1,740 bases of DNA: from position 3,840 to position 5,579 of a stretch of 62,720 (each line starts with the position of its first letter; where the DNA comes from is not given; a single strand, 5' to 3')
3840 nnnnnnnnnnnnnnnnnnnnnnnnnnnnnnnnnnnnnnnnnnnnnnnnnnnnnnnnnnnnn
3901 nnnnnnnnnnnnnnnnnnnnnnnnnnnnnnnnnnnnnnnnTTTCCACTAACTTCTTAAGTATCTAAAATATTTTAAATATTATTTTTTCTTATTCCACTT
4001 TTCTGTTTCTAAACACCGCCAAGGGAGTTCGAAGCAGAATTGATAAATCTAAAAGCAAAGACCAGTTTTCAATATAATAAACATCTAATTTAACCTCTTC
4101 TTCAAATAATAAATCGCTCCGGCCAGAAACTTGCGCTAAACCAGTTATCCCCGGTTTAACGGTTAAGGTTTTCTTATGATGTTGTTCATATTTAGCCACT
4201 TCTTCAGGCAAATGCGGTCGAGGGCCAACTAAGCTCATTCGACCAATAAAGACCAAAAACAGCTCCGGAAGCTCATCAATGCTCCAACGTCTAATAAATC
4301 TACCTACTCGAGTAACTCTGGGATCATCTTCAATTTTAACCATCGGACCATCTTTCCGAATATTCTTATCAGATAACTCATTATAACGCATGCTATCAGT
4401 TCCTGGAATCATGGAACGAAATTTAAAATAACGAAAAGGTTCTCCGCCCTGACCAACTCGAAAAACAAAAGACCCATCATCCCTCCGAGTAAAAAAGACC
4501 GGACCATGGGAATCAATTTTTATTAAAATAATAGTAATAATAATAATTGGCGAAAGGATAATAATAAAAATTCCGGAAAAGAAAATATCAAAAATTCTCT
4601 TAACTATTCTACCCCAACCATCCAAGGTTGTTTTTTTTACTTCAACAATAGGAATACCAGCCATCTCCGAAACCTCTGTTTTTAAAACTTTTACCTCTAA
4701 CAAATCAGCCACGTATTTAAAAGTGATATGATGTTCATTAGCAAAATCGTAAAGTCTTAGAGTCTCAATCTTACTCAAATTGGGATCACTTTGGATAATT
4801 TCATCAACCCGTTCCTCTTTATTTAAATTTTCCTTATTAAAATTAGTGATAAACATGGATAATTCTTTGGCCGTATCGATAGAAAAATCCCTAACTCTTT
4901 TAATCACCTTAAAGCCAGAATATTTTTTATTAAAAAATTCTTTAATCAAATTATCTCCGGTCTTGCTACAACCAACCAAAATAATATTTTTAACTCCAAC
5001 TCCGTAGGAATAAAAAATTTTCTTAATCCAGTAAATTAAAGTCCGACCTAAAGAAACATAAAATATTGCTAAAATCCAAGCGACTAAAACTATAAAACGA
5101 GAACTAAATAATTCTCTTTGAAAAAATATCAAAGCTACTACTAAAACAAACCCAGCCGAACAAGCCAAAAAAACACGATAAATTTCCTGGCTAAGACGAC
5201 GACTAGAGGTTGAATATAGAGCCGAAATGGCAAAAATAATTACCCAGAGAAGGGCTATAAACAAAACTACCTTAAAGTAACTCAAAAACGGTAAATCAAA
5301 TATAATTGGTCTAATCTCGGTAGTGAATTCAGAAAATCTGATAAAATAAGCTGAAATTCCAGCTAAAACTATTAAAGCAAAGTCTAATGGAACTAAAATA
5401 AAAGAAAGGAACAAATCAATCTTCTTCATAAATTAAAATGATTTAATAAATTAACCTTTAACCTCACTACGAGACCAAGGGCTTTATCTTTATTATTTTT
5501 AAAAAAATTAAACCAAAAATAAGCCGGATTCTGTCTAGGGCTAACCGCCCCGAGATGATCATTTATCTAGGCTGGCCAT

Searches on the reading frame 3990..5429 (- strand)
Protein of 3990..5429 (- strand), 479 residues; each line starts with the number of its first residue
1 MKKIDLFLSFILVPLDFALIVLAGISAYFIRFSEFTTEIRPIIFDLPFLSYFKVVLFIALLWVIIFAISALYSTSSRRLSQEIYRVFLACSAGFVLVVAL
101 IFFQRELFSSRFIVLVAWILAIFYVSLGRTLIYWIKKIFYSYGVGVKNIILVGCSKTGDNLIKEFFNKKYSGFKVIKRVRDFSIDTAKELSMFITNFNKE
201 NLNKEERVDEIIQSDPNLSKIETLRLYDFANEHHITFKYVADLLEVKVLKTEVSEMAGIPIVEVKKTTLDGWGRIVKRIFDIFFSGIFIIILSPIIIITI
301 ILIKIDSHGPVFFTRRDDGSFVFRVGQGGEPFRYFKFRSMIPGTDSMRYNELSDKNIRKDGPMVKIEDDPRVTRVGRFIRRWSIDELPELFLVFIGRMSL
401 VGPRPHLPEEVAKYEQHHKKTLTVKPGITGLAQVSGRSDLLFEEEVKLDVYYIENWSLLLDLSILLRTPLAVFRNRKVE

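Call 41: search_protein_families(library=pfam, proteins=[window:3990-5429:-], max_evalue=0.001)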
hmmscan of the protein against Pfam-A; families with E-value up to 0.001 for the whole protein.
window:3990-5429:- (479 aa): 2 families
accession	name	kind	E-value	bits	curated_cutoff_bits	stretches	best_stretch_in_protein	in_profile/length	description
PF02397.22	Bac_transf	-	4.7e-61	205.9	27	1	277-473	1-178/179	Bacterial sugar transferase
PF13727.12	CoA_binding_3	-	9.5e-05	22.9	25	1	72-183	6-114/175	CoA-binding domain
